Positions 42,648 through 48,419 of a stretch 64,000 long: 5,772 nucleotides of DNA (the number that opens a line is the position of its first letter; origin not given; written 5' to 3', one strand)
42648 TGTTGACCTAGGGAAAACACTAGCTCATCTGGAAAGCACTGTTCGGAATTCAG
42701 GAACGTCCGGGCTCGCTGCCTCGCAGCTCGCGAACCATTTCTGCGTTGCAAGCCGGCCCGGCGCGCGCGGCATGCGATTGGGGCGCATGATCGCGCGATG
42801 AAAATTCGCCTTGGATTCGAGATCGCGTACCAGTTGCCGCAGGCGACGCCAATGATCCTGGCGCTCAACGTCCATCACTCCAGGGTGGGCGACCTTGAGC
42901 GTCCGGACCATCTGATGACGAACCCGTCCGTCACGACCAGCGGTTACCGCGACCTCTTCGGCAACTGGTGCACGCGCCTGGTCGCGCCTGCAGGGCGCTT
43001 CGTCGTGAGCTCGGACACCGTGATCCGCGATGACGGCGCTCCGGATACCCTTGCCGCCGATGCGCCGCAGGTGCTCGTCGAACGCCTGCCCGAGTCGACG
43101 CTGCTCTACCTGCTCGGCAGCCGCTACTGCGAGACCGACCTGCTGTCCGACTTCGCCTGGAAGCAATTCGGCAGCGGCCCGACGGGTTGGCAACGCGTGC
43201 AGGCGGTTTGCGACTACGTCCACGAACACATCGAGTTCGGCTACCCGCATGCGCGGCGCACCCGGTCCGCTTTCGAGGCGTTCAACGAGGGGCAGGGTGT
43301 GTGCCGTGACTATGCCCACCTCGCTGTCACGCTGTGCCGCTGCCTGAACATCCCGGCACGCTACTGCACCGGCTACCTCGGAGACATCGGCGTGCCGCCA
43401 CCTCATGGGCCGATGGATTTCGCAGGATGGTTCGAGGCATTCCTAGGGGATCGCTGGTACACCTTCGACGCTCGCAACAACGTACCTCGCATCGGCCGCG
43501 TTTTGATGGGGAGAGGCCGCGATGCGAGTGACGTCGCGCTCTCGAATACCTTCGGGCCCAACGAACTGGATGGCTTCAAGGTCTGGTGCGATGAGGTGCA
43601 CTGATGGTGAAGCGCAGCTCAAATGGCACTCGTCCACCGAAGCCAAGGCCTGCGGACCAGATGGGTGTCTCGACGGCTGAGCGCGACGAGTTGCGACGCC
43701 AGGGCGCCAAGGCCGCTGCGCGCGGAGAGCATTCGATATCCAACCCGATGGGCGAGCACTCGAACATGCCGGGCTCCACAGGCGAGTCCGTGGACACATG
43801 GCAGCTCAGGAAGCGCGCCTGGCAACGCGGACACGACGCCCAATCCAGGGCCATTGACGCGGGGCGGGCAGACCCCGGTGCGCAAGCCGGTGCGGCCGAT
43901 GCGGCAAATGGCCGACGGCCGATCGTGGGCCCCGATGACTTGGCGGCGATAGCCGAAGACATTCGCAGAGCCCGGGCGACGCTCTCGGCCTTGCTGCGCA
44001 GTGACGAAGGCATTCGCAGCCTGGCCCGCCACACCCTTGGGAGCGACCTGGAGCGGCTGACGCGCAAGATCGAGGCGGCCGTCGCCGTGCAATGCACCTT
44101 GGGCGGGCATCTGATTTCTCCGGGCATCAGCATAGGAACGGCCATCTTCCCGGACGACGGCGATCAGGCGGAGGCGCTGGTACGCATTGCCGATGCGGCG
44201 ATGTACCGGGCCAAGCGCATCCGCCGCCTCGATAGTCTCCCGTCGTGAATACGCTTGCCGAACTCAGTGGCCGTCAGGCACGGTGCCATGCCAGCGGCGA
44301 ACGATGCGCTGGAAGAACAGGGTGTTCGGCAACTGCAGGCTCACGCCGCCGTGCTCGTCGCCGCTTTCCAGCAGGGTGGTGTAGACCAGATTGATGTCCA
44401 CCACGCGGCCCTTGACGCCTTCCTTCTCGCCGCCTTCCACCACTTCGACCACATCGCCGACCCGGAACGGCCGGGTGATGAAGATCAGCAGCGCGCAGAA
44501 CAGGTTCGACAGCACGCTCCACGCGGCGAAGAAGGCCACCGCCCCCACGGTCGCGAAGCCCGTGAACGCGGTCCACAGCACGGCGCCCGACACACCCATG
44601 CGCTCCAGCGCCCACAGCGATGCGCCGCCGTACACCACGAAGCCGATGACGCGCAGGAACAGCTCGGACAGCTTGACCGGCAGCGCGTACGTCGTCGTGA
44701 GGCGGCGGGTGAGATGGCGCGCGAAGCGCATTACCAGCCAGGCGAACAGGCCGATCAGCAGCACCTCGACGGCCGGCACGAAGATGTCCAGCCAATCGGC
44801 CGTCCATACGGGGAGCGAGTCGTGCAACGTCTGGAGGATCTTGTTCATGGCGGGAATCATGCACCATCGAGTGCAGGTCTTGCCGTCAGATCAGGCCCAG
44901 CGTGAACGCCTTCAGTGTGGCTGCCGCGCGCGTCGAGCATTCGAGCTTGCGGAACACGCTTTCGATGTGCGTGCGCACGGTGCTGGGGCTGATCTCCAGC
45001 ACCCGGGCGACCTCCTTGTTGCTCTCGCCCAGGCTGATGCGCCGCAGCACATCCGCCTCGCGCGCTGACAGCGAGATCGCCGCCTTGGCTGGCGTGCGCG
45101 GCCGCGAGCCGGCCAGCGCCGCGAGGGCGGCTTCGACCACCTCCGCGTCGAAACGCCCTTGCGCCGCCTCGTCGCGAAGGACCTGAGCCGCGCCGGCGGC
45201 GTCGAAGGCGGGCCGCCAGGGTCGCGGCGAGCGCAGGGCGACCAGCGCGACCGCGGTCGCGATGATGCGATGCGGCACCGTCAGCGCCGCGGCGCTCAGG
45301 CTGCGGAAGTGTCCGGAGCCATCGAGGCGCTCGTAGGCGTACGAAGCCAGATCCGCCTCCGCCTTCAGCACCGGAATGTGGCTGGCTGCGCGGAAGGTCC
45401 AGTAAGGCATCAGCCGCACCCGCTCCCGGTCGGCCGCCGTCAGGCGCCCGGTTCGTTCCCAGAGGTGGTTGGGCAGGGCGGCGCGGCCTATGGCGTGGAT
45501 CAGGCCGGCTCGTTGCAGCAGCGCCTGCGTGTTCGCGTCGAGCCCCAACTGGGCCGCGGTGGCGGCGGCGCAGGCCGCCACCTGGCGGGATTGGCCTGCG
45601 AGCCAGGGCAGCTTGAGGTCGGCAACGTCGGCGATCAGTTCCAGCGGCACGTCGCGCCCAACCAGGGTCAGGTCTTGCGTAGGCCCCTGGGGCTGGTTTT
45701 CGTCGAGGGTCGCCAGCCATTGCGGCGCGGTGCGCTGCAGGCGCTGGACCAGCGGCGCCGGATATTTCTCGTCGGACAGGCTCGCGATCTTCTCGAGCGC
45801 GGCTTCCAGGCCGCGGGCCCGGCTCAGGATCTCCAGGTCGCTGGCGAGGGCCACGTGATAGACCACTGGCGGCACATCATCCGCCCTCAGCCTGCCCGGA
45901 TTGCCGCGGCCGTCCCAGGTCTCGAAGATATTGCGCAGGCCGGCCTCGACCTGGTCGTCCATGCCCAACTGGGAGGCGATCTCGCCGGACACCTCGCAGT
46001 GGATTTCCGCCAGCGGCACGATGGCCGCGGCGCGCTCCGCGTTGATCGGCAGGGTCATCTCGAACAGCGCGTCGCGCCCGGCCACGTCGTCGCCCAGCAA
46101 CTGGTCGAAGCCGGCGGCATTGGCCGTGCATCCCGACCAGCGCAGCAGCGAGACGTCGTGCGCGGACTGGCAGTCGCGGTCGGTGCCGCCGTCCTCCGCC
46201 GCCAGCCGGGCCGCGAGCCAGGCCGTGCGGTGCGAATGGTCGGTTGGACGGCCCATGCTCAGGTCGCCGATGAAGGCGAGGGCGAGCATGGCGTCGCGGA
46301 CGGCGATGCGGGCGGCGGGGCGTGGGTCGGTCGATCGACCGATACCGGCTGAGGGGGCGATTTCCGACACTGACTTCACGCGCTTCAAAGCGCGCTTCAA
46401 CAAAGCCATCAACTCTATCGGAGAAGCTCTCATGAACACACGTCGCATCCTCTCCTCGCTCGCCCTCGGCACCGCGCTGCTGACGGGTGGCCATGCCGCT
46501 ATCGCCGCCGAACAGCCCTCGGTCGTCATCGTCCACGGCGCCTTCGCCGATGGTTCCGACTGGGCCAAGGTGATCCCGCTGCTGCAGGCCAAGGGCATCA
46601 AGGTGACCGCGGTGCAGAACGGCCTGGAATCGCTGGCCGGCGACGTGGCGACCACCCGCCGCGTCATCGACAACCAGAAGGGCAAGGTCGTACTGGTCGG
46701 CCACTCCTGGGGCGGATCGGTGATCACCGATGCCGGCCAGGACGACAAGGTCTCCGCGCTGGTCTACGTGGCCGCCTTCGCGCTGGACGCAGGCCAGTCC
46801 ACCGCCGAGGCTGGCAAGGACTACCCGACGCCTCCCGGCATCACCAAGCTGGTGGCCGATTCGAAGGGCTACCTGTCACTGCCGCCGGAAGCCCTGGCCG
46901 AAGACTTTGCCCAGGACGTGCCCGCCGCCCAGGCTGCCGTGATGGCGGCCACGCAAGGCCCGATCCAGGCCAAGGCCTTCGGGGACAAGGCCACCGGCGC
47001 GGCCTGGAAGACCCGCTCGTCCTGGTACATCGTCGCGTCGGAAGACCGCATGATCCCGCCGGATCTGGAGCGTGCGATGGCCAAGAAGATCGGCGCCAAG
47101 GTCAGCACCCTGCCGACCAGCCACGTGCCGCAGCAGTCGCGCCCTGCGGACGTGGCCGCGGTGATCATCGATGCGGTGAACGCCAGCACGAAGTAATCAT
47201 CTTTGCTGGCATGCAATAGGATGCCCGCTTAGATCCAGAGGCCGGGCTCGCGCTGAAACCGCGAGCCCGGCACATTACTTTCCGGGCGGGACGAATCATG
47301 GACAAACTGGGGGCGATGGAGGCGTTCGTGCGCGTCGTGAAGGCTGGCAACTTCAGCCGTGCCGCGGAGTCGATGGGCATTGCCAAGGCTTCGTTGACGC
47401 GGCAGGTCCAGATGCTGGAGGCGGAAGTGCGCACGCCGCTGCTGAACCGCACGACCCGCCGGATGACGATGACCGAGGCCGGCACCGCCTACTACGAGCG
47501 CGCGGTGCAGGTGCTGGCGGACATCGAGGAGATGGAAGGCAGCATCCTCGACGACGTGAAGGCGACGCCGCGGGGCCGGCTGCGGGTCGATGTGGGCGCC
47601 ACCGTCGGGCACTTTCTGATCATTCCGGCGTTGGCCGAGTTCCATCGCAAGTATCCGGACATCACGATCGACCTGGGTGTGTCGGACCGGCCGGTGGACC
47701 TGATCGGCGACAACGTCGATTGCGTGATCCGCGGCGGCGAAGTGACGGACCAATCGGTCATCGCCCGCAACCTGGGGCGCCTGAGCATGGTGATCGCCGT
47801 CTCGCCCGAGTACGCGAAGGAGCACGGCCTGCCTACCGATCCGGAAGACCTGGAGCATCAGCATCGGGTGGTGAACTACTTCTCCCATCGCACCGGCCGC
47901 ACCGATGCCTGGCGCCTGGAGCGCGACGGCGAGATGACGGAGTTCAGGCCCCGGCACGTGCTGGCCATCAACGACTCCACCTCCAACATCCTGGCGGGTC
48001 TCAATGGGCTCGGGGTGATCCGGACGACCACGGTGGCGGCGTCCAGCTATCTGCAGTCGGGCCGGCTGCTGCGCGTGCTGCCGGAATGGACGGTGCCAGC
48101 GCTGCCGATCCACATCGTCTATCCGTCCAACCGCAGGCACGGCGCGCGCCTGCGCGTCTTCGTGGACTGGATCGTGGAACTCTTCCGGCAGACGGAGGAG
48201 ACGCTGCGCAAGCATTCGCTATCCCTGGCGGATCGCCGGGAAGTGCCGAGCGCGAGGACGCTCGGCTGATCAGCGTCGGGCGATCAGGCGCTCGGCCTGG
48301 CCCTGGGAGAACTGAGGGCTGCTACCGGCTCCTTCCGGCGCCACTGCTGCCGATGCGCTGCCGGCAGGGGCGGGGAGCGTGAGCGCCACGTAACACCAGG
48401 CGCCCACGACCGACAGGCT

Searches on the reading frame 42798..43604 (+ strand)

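Call 53: search_protein_families(library=pfam, proteins=[window:42798-43604:+], max_evalue=0.00001)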
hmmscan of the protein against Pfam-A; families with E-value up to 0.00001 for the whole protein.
window:42798-43604:+ (268 aa): 1 family
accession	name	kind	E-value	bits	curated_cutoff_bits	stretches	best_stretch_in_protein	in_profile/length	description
PF01841.26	Transglut_core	-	1.6e-19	70.6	23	1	131-225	15-108/108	Transglutaminase-like superfamily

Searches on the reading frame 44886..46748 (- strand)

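Call 53: search_protein_families(library=pfam, proteins=[window:44886-46748:-], max_evalue=0.00001)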
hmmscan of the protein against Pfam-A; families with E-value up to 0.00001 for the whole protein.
window:44886-46748:- (620 aa): 2 families
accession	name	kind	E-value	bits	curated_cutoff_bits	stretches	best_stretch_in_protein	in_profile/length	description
PF13487.12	HD_5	-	1.8e-35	122.6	27.2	1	371-537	2-170/170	HD domain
PF00196.25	GerE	-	2.4e-16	59.6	23.5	1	559-613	2-56/57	Bacterial regulatory proteins, luxR family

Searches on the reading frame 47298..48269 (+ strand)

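Call 53: search_protein_families(library=pfam, proteins=[window:47298-48269:+], max_evalue=0.00001)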
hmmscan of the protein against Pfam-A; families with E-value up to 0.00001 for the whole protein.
window:47298-48269:+ (323 aa): 2 families
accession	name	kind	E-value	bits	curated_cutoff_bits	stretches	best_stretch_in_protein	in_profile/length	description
PF03466.25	LysR_substrate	-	1.2e-39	136.4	28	1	89-296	2-208/209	LysR substrate binding domain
PF00126.33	HTH_1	-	1.3e-18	67.1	26.6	1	5-62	2-59/60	Bacterial regulatory helix-turn-helix protein, lysR family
